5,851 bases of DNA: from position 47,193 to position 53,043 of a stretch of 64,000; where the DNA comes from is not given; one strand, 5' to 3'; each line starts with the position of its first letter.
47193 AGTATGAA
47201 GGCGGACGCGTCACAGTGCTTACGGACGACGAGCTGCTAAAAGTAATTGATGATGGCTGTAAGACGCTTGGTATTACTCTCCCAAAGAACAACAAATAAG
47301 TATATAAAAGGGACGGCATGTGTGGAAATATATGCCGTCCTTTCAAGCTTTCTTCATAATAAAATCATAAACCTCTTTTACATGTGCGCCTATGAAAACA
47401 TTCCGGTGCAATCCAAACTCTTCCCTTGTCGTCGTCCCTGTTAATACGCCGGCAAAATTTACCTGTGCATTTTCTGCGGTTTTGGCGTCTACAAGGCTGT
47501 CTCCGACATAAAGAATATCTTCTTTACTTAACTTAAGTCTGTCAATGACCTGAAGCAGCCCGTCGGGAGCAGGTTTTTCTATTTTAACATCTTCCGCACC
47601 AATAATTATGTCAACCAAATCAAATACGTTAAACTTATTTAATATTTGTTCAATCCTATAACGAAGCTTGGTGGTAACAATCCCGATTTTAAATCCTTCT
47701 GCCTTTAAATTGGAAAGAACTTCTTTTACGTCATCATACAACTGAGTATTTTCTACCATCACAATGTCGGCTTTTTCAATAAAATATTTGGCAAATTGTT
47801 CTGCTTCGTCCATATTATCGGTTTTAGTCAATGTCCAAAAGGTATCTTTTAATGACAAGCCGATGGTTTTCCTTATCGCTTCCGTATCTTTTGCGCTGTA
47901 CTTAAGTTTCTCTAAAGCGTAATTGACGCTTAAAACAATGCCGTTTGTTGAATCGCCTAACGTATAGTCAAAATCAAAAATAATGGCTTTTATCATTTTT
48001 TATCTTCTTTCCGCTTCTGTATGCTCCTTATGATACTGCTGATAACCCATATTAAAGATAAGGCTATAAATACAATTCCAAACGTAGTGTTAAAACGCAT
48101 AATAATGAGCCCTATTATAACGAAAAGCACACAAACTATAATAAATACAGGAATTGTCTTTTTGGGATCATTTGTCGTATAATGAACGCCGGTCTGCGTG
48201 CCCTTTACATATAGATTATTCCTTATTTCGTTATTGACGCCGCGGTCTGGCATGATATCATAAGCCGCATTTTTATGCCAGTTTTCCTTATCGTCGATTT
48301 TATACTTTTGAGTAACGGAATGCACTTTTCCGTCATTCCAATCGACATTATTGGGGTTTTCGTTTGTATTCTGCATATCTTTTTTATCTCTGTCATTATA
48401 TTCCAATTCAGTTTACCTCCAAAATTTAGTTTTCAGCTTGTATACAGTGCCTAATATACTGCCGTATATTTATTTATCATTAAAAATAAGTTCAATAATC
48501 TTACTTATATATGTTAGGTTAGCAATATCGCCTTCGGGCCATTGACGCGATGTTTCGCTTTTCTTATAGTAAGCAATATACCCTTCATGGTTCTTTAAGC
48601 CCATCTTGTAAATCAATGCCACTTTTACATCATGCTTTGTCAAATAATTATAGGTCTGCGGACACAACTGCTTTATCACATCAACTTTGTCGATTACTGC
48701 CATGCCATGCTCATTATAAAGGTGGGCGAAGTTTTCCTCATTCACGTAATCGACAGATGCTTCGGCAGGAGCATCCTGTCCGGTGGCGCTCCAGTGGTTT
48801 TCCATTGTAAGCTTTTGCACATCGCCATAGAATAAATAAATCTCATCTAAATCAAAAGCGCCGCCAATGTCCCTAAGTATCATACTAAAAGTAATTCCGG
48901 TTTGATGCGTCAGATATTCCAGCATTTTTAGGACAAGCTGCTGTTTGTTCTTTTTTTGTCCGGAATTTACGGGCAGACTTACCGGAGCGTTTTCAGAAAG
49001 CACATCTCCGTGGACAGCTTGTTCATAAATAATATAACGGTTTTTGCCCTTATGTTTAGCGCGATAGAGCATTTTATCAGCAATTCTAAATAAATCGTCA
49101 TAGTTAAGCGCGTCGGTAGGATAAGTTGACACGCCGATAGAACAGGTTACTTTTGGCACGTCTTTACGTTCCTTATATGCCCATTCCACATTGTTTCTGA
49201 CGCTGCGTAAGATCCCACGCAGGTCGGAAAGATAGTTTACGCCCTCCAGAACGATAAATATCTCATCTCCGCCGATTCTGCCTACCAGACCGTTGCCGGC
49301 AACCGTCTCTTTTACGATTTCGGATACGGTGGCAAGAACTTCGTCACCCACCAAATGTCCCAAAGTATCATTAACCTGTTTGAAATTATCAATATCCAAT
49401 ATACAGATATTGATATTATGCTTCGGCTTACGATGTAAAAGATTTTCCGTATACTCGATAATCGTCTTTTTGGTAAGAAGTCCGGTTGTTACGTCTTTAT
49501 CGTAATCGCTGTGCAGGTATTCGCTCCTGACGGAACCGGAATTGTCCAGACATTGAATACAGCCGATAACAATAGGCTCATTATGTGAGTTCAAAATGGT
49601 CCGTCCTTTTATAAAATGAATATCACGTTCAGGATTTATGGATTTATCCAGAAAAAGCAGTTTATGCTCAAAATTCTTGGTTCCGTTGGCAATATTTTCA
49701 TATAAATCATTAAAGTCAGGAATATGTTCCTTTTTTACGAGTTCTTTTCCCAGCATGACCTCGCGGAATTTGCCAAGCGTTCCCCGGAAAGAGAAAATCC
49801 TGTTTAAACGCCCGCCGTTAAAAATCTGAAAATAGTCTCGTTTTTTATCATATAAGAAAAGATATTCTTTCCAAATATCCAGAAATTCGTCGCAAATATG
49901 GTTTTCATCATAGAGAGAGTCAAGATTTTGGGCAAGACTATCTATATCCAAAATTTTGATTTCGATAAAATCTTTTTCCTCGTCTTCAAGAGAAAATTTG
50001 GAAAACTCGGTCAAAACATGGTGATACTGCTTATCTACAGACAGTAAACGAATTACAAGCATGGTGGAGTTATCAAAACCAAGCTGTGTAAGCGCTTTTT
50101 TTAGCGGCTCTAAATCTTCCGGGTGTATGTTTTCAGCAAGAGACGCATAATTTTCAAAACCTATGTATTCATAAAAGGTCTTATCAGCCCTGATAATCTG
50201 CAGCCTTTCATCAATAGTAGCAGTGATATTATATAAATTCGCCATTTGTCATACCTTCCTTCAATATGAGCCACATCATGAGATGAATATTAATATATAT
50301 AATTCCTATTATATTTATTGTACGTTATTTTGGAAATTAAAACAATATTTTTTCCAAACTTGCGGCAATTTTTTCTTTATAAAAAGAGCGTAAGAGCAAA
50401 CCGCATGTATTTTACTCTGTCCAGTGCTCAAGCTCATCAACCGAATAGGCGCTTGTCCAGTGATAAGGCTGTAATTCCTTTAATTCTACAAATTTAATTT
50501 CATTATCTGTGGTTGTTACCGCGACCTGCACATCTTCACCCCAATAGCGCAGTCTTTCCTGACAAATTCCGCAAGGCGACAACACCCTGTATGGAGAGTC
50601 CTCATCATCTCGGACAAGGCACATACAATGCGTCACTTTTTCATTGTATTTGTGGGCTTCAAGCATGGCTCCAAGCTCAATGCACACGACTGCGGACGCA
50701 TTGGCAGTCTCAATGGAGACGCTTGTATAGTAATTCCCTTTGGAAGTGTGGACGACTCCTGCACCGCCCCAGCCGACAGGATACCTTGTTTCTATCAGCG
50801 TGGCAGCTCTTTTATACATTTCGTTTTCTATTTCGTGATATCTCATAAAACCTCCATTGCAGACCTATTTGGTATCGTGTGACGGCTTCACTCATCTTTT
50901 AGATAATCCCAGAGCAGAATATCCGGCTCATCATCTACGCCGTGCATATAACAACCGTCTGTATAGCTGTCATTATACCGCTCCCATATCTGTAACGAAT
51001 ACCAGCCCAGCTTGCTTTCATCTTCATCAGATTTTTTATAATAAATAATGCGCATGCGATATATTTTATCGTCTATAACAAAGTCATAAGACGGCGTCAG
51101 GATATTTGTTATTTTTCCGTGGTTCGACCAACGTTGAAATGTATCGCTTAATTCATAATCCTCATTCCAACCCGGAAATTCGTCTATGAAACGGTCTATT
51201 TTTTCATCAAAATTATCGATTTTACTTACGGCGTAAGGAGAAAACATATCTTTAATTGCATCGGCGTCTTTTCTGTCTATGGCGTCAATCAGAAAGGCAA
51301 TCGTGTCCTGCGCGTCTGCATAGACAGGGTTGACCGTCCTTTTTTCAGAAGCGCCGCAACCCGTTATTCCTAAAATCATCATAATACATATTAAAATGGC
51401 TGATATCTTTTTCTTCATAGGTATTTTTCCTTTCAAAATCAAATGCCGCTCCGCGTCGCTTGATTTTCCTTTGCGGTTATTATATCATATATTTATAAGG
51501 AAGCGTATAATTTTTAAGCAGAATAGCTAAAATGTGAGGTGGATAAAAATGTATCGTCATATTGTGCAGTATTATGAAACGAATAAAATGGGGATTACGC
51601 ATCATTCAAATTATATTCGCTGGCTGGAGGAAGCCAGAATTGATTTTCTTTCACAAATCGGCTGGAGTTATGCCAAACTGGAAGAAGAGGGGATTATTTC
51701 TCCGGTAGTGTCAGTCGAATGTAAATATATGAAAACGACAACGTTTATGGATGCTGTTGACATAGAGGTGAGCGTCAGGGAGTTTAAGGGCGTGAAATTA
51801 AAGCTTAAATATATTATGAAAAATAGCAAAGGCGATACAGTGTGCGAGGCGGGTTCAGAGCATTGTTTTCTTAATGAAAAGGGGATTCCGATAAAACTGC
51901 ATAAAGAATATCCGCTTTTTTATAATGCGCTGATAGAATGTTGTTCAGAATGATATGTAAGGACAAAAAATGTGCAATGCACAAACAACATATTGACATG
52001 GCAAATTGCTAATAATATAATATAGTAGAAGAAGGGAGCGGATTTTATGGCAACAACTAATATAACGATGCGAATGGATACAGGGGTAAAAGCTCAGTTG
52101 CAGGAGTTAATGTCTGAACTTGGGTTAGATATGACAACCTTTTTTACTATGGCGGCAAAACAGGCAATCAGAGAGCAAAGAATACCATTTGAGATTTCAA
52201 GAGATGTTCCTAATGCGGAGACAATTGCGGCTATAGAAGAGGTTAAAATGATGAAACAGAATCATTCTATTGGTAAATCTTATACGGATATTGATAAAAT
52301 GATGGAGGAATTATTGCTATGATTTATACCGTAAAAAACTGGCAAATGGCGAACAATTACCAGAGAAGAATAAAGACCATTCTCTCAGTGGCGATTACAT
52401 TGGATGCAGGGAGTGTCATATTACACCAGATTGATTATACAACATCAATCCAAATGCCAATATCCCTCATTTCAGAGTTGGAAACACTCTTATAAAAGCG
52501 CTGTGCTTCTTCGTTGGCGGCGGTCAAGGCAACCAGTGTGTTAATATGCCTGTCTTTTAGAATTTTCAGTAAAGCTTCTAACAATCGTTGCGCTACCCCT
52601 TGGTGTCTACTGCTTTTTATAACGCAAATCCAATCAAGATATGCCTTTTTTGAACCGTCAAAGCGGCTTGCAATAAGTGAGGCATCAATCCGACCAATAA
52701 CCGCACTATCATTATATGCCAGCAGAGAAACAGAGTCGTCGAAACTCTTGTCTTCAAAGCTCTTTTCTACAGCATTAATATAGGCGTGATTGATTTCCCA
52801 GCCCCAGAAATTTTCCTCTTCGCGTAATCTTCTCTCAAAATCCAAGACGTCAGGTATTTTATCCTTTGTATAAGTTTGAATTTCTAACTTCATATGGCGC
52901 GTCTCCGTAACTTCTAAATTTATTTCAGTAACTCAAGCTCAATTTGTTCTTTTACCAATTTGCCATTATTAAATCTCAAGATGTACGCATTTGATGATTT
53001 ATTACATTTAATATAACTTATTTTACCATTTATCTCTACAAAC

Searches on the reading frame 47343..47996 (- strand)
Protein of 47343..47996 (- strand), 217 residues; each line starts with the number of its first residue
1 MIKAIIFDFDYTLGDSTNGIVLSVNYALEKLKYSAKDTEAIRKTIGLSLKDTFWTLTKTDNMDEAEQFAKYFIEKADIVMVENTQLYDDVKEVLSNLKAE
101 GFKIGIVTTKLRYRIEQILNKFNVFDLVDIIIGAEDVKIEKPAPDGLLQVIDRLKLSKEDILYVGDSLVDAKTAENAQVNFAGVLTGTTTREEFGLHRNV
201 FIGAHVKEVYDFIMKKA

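Call 71: search_protein_families(library=pfam, proteins=[window:47343-47996:-], max_evalue=0.001)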
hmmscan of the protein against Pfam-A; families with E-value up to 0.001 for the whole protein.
window:47343-47996:- (217 aa): 4 families
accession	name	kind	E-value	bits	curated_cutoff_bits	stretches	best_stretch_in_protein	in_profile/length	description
PF13419.12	HAD_2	-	9.3e-45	153.4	23.8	1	5-184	1-178/178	Haloacid dehalogenase-like hydrolase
PF00702.32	Hydrolase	-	9.3e-29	101.6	26.4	1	2-177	1-190/191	haloacid dehalogenase-like hydrolase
PF12710.13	HAD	-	1.7e-08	35.6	27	1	5-174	1-188/189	haloacid dehalogenase-like hydrolase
PF13242.12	Hydrolase_like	-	2.4e-07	31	22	1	140-195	3-59/75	HAD-hyrolase-like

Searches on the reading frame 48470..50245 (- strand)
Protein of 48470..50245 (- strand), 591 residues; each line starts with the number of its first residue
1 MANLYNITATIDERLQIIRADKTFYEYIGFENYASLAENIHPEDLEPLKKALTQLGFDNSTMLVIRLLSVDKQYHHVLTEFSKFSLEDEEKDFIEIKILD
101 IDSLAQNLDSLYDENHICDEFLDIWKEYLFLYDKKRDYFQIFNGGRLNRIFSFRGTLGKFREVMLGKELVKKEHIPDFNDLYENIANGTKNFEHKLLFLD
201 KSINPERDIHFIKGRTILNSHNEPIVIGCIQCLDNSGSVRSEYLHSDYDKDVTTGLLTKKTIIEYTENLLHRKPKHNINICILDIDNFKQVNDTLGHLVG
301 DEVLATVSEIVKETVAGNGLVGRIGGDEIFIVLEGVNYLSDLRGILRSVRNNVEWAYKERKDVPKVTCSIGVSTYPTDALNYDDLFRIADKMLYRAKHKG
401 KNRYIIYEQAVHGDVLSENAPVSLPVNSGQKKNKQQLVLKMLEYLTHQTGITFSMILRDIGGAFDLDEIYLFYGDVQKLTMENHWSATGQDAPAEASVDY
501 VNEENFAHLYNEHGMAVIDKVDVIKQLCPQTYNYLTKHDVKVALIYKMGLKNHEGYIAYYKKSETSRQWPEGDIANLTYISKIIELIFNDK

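Call 71: search_protein_families(library=pfam, proteins=[window:48470-50245:-], max_evalue=0.001)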
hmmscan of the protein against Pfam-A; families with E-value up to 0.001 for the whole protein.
window:48470-50245:- (591 aa): 1 family
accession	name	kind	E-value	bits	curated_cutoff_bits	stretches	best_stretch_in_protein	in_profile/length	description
PF00990.26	GGDEF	-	1.2e-34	119.8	23.8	1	251-403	4-161/161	Diguanylate cyclase, GGDEF domain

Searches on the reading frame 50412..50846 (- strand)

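Call 71: search_protein_families(library=pfam, proteins=[window:50412-50846:-], max_evalue=0.001)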
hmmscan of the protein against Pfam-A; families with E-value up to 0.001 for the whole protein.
window:50412-50846:- (144 aa): 1 family
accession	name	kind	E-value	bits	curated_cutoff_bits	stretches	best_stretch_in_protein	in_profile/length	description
PF00383.29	dCMP_cyt_deam_1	-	9.4e-05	22.7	25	1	21-102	20-93/102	Cytidine and deoxycytidylate deaminase zinc-binding region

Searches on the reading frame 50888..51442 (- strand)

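Call 71: search_protein_families(library=pfam, proteins=[window:50888-51442:-], max_evalue=0.001)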
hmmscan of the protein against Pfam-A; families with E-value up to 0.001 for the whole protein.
window:50888-51442:- (184 aa): 1 family
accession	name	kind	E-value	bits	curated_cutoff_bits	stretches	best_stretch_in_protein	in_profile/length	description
PF17117.11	DUF5104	-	3.4e-15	56.9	27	1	51-154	2-106/107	Domain of unknown function (DUF5104)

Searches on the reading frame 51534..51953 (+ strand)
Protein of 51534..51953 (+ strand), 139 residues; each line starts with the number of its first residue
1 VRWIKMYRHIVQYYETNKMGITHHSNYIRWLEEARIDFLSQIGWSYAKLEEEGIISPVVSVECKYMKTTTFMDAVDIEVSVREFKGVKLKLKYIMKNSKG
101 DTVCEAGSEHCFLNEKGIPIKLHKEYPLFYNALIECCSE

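Call 71: search_protein_families(library=pfam, proteins=[window:51534-51953:+], max_evalue=0.001)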
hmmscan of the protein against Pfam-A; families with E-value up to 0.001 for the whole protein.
window:51534-51953:+ (139 aa): 2 families
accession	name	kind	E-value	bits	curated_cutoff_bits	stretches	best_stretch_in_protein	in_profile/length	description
PF13279.12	4HBT_2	-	3.4e-12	47.3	25.5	1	12-115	2-106/122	Thioesterase-like superfamily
PF03061.28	4HBT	-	1.3e-07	32.3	20.6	1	19-104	1-79/79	Thioesterase superfamily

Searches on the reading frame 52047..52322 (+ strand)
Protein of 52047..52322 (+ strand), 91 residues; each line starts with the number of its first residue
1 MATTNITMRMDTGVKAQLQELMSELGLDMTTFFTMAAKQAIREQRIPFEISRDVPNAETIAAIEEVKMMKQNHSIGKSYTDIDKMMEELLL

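Call 71: search_protein_families(library=pfam, proteins=[window:52047-52322:+], max_evalue=0.001)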
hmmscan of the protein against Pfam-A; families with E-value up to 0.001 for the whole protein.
window:52047-52322:+ (91 aa): 1 family
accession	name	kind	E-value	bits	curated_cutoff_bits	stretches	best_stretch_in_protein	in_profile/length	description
PF04221.18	RelB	-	5.8e-11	42.6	22.4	1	5-88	3-81/82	RelB antitoxin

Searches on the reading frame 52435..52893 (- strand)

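Call 71: search_protein_families(library=pfam, proteins=[window:52435-52893:-], max_evalue=0.001)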
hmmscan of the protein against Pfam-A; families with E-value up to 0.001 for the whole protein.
window:52435-52893:- (152 aa): 5 families
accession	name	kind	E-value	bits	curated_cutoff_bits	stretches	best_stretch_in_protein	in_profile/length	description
PF00583.31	Acetyltransf_1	-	3.8e-13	50.2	20.7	1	38-135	22-113/116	Acetyltransferase (GNAT) family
PF13508.13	Acetyltransf_7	-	6.7e-09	36.5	27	1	56-136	5-79/84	Acetyltransferase (GNAT) domain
PF13673.13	Acetyltransf_10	-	4.6e-06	27.1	23.6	1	55-136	32-104/128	Acetyltransferase (GNAT) domain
PF08445.16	FR47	-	2.7e-05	24.5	22.1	1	75-137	14-75/86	FR47-like protein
PF23209.2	IDM1_C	-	0.00019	22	33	1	36-137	15-110/140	Increased DNA methylation 1, C-terminal domain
